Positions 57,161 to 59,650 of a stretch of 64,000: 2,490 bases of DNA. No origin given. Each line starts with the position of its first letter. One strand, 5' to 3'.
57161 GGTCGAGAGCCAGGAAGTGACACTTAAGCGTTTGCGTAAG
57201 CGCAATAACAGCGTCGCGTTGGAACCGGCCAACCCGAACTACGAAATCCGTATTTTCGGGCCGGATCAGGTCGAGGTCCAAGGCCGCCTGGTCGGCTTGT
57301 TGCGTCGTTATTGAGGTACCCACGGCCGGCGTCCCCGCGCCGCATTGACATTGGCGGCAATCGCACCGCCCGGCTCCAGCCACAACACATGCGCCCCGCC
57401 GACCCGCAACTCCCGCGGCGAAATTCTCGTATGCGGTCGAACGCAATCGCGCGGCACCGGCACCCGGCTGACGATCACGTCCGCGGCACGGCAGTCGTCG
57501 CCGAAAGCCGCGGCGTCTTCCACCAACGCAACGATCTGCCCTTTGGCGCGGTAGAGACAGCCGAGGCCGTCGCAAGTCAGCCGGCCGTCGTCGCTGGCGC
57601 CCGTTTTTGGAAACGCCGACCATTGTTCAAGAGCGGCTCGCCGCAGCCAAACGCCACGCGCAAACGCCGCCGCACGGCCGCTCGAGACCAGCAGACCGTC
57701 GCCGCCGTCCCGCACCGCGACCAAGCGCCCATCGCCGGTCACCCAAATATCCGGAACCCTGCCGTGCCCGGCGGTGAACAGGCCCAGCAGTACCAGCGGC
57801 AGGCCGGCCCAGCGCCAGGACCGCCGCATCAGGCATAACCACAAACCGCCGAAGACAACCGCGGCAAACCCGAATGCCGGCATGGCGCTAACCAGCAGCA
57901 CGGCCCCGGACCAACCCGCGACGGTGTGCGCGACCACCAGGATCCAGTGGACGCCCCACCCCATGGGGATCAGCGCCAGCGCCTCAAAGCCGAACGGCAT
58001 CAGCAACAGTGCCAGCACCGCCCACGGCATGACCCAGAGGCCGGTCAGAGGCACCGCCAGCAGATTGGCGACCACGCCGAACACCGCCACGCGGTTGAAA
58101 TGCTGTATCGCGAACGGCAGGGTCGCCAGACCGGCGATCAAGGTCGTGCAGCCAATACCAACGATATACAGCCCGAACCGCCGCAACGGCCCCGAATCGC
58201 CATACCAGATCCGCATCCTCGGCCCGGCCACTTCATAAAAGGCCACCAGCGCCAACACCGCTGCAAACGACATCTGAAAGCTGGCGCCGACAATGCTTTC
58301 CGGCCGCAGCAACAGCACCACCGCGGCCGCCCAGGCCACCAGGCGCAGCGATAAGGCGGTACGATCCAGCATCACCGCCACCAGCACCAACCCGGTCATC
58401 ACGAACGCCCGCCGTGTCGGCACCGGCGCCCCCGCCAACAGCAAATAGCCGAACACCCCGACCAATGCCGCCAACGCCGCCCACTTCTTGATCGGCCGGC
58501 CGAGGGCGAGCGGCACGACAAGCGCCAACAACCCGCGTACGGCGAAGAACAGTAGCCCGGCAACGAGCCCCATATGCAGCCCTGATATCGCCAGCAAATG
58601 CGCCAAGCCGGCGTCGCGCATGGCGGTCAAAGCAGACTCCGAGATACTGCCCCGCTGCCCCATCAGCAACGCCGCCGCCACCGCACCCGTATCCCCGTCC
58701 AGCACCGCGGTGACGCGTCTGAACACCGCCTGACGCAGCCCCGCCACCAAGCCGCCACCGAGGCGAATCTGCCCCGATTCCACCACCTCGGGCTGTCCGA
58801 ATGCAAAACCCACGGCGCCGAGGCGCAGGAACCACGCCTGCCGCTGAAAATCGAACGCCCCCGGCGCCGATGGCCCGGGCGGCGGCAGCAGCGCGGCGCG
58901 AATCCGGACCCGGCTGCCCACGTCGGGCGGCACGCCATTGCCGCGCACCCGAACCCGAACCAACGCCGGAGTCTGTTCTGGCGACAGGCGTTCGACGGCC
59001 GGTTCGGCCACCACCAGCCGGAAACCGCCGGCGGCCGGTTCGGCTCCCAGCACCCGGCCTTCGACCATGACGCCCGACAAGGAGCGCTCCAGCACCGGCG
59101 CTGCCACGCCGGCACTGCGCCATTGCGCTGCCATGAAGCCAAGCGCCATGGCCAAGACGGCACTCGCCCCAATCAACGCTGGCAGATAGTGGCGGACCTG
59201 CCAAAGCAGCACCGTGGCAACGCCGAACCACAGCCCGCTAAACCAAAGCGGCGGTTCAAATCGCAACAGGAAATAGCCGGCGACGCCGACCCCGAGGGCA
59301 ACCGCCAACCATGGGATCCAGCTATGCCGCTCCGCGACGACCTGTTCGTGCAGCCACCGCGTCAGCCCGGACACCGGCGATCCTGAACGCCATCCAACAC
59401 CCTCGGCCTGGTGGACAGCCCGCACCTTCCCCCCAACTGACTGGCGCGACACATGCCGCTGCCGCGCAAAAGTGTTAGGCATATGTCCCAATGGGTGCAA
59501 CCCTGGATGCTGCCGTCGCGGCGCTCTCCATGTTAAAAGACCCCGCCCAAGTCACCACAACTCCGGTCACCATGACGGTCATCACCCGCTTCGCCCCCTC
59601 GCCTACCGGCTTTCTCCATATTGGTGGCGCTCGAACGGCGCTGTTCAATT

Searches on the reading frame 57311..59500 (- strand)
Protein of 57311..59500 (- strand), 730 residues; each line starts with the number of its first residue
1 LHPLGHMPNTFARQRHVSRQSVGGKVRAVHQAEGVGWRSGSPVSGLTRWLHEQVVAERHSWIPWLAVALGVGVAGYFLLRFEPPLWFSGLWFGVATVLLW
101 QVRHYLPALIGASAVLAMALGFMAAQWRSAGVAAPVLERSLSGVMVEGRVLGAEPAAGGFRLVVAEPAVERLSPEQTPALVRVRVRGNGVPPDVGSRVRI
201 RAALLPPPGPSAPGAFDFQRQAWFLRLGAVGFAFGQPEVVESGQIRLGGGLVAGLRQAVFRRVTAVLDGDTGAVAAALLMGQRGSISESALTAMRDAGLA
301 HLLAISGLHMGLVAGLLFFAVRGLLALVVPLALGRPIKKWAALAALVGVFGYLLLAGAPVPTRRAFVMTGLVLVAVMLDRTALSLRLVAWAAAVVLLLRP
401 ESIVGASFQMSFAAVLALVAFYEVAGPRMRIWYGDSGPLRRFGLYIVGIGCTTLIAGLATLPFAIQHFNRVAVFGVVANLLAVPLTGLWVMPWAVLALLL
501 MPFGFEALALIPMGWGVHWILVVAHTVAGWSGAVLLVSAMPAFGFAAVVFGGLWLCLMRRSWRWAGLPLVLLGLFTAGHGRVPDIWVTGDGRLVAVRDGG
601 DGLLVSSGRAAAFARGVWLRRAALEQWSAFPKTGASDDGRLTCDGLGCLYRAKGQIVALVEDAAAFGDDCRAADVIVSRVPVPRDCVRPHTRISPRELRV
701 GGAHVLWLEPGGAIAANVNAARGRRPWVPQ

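Call 89: search_protein_families(library=pfam, max_evalue=0.0001, proteins=[window:57311-59500:-])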
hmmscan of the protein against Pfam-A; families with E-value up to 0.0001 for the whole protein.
window:57311-59500:- (730 aa): 2 families
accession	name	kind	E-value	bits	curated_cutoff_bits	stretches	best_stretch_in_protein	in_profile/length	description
PF03772.21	Competence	-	1.2e-62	212.1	23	1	278-561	1-269/270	Competence protein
PF13567.11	DUF4131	-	2e-09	37.8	31.6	1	84-232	4-158/165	Domain of unknown function (DUF4131)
